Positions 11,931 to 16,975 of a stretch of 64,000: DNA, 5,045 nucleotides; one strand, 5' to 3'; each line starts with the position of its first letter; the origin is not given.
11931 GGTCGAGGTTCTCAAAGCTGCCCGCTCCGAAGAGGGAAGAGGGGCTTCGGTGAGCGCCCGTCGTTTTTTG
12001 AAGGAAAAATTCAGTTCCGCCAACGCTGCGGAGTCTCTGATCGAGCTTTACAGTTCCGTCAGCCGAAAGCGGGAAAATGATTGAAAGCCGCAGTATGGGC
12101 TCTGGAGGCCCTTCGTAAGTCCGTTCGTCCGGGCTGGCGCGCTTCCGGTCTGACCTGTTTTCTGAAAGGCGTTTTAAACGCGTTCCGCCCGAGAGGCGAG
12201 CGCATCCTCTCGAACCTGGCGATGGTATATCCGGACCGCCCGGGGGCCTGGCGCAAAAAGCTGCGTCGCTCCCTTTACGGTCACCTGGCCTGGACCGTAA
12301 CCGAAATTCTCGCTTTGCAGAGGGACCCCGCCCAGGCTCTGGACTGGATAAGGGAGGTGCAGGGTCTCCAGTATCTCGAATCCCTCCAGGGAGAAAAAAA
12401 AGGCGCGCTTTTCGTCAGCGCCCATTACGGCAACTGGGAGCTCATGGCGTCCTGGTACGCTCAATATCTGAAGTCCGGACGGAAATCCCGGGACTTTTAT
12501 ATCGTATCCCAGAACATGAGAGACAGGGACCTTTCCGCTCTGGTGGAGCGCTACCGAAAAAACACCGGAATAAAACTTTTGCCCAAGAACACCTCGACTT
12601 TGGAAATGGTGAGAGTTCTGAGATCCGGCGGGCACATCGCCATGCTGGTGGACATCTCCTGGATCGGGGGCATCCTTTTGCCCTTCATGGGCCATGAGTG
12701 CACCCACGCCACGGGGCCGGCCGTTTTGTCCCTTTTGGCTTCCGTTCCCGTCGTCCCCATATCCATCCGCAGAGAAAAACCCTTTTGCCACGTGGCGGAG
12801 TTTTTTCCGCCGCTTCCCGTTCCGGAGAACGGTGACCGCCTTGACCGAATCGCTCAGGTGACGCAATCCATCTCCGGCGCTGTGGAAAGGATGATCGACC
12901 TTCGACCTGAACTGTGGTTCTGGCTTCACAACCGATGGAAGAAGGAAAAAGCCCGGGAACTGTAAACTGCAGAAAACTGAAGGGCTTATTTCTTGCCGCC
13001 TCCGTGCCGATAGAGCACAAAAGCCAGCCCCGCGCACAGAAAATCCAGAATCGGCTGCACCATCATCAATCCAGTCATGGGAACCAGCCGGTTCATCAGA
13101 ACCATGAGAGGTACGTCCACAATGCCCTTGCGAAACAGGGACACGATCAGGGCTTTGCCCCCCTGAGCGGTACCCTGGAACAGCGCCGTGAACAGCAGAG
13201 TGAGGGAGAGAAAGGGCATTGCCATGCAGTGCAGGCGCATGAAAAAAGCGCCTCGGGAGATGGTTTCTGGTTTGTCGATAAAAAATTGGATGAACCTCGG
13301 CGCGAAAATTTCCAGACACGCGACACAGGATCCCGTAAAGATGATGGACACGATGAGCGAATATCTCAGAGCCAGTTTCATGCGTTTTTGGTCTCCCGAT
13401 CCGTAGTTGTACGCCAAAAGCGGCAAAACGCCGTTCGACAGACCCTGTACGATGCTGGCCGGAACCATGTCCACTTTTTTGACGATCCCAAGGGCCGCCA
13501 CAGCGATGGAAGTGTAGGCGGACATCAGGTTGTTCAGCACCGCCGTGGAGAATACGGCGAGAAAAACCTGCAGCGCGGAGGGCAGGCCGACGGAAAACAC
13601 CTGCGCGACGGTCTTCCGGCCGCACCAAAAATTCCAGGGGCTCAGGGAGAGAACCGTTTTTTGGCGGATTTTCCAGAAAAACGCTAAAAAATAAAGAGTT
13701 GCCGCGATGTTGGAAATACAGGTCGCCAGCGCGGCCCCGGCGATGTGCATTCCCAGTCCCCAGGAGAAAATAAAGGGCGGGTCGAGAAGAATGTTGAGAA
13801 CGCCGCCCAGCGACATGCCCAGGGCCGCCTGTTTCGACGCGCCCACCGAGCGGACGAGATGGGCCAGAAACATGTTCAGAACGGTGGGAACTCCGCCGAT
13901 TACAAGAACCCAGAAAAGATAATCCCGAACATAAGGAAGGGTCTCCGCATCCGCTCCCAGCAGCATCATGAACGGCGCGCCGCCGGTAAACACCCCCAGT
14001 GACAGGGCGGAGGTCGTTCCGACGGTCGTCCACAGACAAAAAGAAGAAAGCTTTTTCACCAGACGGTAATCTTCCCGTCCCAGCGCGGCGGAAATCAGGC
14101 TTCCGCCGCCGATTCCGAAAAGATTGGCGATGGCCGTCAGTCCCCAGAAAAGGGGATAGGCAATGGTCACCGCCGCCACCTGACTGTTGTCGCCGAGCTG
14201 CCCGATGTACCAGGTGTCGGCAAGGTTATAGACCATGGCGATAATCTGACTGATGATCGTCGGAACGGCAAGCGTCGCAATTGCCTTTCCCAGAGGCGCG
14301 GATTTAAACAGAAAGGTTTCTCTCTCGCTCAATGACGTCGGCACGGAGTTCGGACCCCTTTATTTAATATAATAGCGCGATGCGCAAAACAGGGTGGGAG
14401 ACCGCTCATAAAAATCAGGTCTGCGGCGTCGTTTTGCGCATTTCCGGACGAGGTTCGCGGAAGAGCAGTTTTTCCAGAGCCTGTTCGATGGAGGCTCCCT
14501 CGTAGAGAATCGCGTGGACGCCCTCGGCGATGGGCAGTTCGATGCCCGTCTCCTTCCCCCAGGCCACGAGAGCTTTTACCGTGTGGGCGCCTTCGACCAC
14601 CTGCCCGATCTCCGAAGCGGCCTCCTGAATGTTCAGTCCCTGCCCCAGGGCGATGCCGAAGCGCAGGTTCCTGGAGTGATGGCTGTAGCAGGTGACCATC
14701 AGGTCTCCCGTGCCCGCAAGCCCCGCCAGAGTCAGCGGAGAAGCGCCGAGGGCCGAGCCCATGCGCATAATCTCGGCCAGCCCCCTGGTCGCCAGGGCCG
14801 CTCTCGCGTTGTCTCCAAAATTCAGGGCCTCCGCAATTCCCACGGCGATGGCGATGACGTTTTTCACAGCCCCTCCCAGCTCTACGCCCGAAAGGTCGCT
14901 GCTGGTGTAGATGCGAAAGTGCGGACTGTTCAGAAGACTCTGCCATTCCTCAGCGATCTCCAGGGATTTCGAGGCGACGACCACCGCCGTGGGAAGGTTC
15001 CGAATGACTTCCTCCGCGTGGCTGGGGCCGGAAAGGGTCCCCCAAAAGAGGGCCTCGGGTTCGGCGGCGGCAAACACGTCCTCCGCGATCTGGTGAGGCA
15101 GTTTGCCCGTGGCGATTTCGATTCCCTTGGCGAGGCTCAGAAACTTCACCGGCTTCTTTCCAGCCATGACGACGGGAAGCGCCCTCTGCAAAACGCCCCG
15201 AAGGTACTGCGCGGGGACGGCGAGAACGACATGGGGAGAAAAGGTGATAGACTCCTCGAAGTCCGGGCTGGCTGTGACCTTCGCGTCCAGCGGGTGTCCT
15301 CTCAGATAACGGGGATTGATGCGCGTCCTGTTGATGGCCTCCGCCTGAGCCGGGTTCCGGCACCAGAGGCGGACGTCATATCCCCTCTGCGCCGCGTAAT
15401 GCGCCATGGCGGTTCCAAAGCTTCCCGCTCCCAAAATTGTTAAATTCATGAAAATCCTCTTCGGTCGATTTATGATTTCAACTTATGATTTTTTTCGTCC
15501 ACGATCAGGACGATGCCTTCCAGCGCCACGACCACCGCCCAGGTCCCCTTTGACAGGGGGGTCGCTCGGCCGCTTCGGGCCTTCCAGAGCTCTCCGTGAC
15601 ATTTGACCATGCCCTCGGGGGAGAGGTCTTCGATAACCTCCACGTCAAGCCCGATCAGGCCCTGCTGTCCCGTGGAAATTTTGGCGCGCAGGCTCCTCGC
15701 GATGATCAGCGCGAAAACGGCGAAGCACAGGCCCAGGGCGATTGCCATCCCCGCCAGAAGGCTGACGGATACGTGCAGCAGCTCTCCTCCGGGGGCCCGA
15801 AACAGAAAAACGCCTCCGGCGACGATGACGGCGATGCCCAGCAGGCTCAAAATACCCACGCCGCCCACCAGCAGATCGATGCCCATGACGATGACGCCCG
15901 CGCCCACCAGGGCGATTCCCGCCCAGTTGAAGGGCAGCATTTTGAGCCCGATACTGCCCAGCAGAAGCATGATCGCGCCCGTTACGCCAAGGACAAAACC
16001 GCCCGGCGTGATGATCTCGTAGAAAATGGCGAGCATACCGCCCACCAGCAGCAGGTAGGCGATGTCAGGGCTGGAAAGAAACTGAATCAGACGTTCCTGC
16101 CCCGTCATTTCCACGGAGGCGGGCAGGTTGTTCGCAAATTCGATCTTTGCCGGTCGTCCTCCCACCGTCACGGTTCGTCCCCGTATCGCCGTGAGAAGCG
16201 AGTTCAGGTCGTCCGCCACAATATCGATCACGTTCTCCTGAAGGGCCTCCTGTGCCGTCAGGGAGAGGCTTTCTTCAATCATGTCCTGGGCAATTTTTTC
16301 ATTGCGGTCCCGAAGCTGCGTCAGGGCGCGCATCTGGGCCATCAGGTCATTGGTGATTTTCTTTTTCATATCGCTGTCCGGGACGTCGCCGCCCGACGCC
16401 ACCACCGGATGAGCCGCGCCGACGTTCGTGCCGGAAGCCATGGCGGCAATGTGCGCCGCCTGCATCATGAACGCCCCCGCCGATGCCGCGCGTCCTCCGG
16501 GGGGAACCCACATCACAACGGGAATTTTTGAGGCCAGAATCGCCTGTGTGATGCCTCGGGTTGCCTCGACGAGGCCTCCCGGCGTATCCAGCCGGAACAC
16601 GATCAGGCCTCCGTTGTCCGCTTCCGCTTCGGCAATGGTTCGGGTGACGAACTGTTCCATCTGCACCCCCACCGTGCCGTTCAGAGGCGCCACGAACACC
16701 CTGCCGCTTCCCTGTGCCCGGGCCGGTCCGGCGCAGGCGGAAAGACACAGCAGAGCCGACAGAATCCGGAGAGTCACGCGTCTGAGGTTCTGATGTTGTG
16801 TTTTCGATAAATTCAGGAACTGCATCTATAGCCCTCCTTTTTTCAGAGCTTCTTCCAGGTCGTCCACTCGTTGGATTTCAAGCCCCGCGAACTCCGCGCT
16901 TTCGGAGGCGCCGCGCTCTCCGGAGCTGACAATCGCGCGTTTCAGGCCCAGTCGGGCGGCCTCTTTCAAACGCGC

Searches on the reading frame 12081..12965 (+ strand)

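Call 62: search_protein_families(library=pfam, proteins=[window:12081-12965:+], max_evalue=0.00001)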
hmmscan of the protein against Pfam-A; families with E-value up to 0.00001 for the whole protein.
window:12081-12965:+ (294 aa): 1 family
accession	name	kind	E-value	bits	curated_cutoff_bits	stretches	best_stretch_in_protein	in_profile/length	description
PF03279.18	Lip_A_acyltrans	-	1.3e-34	120.2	22.3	1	37-288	51-295/295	Bacterial lipid A biosynthesis acyltransferase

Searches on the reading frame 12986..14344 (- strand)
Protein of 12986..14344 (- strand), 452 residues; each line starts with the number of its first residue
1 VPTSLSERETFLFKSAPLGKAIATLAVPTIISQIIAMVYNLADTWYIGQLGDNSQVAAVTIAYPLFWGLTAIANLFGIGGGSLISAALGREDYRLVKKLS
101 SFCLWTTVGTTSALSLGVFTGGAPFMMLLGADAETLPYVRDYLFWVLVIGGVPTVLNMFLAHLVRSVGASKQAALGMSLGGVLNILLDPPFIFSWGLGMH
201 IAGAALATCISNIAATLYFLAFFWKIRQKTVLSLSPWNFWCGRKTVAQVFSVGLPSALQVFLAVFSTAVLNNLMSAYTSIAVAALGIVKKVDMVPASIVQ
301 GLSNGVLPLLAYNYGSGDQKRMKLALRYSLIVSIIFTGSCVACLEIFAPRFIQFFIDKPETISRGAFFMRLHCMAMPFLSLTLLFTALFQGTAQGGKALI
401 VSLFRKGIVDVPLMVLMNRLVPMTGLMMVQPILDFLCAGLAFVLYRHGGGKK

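Call 62: search_protein_families(library=pfam, proteins=[window:12986-14344:-], max_evalue=0.00001)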
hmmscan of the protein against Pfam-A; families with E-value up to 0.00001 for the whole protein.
window:12986-14344:- (452 aa): 1 family
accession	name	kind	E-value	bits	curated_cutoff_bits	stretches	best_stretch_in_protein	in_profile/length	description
PF01554.23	MatE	-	1.8e-37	129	24.9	2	255-414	1-159/161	MatE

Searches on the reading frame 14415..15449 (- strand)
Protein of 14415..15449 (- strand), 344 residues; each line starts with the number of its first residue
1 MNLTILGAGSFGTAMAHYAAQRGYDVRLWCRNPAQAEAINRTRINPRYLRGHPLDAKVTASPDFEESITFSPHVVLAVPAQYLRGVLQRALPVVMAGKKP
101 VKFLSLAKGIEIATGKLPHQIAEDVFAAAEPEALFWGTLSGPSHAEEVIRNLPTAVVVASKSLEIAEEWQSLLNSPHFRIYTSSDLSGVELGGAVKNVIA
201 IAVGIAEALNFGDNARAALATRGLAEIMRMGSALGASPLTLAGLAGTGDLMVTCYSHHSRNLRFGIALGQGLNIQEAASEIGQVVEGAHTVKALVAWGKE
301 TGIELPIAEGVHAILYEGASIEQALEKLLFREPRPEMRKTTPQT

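Call 62: search_protein_families(library=pfam, proteins=[window:14415-15449:-], max_evalue=0.00001)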
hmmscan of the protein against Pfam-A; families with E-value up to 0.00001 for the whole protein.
window:14415-15449:- (344 aa): 5 families
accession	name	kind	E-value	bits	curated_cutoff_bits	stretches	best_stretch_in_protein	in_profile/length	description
PF07479.19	NAD_Gly3P_dh_C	-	4.7e-53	179.7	25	1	185-326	1-142/142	NAD-dependent glycerol-3-phosphate dehydrogenase C-terminus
PF01210.29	NAD_Gly3P_dh_N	-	6e-41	140.5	23.1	1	3-164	2-156/158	NAD-dependent glycerol-3-phosphate dehydrogenase N-terminus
PF20618.3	GPD_NAD_C_bact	-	1.5e-19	70.8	27.6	1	245-311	1-66/66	Bacterial GPD, NAD-dependent C-terminal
PF03807.23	F420_oxidored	-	3e-07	31.4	21.6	1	3-90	2-79/94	NADP oxidoreductase coenzyme F420-dependent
PF02558.23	ApbA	-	1.5e-06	28.3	22.2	1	4-94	2-90/150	Ketopantoate reductase PanE/ApbA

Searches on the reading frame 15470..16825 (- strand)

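Call 63: search_protein_families(library=pfam, proteins=[window:15470-16825:-], max_evalue=0.00001)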
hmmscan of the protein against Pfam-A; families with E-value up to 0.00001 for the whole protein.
window:15470-16825:- (451 aa): 4 families
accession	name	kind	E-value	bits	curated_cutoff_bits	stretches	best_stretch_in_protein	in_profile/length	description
PF25145.1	NfeD1b_N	-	2.4e-24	86.4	40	1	43-204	2-156/189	NfeD1b, N-terminal domain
PF24961.1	NfeD_membrane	-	5.6e-18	65.5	26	1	255-371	2-118/119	NfeD integral membrane domain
PF01957.25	NfeD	-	1.9e-14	54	29.1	1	388-443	2-56/57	NfeD-like C-terminal, partner-binding domain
PF00574.28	CLP_protease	-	3.8e-07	30.6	20.2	1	65-204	38-179/182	Clp protease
